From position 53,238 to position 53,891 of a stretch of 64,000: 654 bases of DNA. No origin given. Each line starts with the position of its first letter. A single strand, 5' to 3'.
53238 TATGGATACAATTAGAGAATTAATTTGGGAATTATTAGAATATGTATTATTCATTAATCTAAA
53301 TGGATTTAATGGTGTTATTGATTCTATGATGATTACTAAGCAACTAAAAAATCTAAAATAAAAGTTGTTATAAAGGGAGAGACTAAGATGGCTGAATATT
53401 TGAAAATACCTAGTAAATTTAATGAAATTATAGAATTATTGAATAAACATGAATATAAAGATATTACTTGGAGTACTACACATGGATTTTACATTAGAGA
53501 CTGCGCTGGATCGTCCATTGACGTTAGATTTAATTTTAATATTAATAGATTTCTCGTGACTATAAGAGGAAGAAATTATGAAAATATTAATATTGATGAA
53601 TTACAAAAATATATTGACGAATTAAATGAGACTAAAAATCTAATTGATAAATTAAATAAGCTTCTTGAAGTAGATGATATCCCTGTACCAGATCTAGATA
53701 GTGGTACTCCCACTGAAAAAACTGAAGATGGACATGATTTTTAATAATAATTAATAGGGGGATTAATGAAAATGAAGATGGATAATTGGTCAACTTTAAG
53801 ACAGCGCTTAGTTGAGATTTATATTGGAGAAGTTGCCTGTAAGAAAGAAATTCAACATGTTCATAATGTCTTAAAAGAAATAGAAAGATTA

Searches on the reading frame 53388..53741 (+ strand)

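Call 68: search_protein_families(library=pfam, proteins=[window:53388-53741:+], max_evalue=0.1)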
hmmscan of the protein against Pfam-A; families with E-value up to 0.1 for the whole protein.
window:53388-53741:+ (118 aa): 4 families
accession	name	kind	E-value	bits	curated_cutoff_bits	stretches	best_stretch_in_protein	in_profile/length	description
PF05709.17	Sipho_tail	-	0.014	16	24.2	1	9-59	66-116/118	Phage tail protein RIFT-related domain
PF24615.2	Spectrin_Anc-1_2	-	0.046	14.4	28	1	62-111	26-76/105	Nuclear anchorage protein 1, spectrin repeat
PF17288.8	Terminase_3C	-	0.062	14.1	26.7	1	51-95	92-136/155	Terminase RNAseH like domain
PF06757.18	Ins_allergen_rp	-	0.085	13.2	23.2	0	2-29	23-50/174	Insect allergen related repeat, nitrile-specifier detoxification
